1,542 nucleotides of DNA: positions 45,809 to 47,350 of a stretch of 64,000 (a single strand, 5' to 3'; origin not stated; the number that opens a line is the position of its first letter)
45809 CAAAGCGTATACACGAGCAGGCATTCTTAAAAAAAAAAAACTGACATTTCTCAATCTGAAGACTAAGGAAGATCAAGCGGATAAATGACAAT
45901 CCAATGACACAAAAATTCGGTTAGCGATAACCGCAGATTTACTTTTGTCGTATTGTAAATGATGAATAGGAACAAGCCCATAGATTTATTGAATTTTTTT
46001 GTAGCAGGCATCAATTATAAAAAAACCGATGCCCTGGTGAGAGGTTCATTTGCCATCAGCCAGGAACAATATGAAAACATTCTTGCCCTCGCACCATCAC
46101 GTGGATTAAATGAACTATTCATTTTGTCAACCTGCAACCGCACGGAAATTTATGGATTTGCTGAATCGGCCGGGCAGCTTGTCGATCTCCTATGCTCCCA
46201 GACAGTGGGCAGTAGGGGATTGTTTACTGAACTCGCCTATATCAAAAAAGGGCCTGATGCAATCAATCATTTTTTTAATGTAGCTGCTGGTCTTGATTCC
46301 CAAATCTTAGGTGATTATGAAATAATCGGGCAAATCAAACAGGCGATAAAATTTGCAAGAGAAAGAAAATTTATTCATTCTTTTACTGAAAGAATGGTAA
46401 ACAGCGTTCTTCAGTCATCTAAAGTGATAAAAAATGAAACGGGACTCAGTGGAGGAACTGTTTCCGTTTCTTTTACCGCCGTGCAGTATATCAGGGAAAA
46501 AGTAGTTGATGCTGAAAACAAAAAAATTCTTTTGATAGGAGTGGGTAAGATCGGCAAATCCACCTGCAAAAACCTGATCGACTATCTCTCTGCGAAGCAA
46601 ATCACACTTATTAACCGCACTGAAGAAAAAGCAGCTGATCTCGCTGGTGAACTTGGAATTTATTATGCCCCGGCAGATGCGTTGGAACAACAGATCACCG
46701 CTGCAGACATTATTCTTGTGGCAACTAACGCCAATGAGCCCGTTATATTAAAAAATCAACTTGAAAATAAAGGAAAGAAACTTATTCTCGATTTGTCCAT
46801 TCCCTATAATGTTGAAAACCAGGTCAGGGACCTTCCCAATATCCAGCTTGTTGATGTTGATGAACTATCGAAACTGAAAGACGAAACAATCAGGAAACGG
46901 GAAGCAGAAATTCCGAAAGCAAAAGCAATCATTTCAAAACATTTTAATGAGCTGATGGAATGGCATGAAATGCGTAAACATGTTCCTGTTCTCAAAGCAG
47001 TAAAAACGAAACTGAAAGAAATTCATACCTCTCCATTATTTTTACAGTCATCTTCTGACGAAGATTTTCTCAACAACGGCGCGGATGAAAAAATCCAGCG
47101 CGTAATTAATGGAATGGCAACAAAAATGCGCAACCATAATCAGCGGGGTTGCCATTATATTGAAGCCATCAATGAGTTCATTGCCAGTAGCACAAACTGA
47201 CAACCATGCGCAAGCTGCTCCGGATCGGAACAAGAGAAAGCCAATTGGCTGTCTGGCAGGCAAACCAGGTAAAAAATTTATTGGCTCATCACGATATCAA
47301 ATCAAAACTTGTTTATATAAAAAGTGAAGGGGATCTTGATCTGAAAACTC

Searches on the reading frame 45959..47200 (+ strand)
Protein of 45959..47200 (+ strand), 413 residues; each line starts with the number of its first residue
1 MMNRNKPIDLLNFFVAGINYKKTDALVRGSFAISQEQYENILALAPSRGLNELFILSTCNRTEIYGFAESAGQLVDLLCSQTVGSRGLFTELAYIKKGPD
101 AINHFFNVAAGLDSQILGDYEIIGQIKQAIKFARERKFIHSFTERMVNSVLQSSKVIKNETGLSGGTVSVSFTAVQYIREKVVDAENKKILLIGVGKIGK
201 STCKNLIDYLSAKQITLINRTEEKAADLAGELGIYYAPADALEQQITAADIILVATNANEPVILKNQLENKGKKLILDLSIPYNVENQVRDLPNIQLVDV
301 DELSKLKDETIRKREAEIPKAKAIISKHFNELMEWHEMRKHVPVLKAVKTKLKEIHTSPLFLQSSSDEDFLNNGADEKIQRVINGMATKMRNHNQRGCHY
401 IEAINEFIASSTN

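Call 98: search_protein_families(library=pfam, proteins=[window:45959-47200:+], max_evalue=0.00001)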
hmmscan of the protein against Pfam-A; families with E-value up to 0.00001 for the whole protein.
window:45959-47200:+ (413 aa): 4 families
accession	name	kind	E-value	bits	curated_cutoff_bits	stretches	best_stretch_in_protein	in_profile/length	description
PF05201.20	GlutR_N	-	3.5e-36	124.7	27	1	17-161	2-151/151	Glutamyl-tRNAGlu reductase, N-terminal domain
PF01488.26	Shikimate_DH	-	3.3e-27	95.7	24.3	1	180-305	5-137/138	Shikimate / quinate 5-dehydrogenase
PF03807.23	F420_oxidored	-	8.8e-06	26.7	21.6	0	189-278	1-90/94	NADP oxidoreductase coenzyme F420-dependent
PF00745.25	GlutR_dimer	-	9.9e-06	26.3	22.9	0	320-405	1-94/99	Glutamyl-tRNAGlu reductase, dimerisation domain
